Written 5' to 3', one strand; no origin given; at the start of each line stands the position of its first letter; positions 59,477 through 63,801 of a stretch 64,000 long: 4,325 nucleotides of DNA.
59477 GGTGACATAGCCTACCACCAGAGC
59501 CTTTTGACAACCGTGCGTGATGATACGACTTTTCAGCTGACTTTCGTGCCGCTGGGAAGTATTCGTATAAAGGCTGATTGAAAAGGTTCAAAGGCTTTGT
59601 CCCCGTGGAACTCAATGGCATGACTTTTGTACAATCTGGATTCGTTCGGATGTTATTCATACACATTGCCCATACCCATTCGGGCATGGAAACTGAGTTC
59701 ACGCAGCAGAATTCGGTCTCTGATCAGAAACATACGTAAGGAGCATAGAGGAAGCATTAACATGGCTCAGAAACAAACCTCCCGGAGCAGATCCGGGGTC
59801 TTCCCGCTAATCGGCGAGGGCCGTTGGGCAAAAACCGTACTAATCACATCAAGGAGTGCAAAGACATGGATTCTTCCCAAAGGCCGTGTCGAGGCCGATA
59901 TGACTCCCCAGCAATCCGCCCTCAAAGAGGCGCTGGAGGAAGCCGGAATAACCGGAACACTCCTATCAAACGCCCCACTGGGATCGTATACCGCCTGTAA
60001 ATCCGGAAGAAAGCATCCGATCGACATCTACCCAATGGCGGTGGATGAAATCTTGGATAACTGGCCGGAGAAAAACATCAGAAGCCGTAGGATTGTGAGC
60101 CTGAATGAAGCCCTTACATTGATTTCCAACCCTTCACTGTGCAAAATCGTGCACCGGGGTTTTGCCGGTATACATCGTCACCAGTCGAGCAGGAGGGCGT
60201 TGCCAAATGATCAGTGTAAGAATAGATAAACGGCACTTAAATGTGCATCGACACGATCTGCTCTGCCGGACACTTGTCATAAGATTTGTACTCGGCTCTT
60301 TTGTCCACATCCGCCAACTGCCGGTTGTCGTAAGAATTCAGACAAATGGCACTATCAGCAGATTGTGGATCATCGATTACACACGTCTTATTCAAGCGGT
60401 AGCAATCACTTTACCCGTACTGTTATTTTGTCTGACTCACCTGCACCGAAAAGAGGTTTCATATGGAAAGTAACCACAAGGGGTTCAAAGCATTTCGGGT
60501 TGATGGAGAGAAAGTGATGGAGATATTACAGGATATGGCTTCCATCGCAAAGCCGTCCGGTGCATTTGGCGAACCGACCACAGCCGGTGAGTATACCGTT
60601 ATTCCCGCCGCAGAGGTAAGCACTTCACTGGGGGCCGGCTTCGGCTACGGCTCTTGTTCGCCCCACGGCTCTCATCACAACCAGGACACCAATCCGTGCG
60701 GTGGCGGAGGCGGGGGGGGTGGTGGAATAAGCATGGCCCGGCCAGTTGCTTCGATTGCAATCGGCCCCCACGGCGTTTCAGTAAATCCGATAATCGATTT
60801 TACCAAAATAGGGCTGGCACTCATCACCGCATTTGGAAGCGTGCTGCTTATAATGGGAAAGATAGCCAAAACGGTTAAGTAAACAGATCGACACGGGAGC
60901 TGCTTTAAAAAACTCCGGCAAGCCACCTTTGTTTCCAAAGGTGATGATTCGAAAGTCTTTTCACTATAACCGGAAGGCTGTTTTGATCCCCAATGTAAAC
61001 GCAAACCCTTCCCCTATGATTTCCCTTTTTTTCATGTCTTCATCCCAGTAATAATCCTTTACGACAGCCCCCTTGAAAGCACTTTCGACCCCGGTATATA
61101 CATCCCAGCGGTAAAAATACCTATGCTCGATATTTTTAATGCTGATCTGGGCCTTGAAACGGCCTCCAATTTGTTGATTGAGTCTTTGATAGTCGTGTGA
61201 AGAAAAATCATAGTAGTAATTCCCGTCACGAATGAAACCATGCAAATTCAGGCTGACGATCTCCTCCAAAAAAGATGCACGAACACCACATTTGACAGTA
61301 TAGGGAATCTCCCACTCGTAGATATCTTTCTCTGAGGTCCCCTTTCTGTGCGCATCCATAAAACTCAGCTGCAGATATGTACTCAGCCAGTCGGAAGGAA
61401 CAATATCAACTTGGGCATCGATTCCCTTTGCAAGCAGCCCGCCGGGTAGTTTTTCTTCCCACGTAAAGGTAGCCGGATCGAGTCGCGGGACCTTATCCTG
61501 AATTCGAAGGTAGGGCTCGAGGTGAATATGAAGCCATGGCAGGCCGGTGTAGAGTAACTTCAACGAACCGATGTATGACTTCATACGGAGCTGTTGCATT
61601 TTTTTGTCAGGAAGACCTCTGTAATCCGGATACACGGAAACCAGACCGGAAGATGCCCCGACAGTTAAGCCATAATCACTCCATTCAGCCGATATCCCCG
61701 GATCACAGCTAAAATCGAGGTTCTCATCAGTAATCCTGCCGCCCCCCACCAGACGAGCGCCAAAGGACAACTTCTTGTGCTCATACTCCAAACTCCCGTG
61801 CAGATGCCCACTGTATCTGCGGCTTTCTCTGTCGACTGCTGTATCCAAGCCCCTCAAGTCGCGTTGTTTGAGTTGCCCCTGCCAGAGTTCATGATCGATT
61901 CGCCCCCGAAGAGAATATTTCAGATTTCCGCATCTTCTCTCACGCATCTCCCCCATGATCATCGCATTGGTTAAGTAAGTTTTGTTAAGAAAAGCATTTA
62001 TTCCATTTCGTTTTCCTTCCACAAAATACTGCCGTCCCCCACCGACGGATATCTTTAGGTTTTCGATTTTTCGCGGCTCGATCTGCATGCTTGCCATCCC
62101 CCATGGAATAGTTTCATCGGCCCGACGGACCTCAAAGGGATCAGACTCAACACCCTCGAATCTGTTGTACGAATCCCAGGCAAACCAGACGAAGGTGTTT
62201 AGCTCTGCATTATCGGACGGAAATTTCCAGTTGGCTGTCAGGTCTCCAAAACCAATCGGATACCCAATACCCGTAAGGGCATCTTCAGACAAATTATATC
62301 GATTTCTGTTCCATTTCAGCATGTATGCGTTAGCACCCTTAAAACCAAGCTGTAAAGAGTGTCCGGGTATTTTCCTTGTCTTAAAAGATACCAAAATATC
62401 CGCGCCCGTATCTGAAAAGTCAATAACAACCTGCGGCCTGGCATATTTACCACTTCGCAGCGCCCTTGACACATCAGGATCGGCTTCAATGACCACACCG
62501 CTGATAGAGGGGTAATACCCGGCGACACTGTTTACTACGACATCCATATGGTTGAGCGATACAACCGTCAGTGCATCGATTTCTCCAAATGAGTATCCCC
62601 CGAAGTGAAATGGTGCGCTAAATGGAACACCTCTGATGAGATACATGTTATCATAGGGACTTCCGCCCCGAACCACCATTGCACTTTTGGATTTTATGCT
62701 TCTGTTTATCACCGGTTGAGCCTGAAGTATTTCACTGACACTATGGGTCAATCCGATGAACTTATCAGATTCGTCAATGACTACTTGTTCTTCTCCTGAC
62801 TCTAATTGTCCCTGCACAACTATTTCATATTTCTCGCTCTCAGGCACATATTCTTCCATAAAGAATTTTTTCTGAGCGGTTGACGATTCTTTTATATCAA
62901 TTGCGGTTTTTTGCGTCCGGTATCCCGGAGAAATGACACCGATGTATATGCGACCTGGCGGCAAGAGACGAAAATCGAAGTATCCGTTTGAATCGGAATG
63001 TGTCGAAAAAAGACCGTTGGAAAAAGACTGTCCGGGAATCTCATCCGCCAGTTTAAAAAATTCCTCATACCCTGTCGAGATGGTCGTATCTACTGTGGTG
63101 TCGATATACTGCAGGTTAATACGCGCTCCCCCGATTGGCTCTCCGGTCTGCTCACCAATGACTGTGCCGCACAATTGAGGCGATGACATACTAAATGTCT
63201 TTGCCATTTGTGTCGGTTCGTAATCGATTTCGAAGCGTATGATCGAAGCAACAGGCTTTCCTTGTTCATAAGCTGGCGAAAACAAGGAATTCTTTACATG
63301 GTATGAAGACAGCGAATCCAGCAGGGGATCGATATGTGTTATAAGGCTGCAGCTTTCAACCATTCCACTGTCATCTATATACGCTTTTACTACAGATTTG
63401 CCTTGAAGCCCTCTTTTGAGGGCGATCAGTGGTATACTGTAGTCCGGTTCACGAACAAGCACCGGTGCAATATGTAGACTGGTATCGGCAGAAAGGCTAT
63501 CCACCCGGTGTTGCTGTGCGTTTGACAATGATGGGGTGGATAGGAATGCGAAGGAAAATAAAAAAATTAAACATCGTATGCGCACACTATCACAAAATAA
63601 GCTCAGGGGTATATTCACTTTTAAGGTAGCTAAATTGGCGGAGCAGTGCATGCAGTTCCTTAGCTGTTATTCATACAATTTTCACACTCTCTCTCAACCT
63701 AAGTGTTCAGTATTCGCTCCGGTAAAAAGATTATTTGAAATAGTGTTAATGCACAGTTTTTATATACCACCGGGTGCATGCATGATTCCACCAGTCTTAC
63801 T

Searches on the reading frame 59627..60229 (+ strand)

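Call 78: search_protein_families(library=pfam, proteins=[window:59627-60229:+], max_evalue=0.001)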
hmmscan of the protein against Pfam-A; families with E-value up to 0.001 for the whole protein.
window:59627-60229:+ (200 aa): 1 family
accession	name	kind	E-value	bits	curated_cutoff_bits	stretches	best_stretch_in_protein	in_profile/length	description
PF00293.34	NUDIX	-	1.2e-09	38.7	21.1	1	57-162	7-118/134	NUDIX domain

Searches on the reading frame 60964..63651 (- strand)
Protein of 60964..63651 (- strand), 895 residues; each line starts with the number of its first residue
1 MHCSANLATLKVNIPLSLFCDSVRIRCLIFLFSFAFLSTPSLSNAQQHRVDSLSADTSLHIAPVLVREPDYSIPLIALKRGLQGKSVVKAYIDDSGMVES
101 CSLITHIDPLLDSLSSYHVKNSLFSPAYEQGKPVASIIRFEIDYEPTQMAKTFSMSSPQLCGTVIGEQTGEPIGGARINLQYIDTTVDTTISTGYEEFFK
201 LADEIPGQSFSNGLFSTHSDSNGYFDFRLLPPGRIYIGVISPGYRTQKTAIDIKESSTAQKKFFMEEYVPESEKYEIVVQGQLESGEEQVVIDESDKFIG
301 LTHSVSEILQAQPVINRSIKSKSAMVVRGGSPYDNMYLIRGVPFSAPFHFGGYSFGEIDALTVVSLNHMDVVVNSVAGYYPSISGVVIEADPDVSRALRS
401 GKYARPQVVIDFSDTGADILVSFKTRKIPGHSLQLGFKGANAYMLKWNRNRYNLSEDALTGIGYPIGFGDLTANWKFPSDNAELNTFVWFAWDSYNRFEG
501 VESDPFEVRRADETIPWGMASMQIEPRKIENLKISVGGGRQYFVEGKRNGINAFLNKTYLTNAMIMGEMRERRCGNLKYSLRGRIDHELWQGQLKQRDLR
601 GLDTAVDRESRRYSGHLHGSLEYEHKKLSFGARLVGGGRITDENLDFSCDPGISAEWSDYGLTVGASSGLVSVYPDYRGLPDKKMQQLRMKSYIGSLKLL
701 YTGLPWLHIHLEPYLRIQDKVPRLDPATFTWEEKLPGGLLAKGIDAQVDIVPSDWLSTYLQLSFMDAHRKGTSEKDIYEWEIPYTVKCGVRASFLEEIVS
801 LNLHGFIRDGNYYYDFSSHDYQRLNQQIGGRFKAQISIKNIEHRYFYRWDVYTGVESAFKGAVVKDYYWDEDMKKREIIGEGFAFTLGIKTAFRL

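Call 78: search_protein_families(library=pfam, proteins=[window:60964-63651:-], max_evalue=0.001)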
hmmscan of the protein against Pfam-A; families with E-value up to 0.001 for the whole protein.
window:60964-63651:- (895 aa): 3 families
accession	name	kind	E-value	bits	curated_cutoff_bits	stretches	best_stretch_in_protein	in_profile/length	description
PF13620.12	CarboxypepD_reg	-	2.4e-09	37.9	32.3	1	215-263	30-79/82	Carboxypeptidase regulatory-like domain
PF03544.19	TonB_C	-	5e-08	33.7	24.6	1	74-145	6-78/79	Gram-negative bacterial TonB protein C-terminal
PF13715.12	CarbopepD_reg_2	-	7.6e-07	29.5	32.2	1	215-268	26-79/88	CarboxypepD_reg-like domain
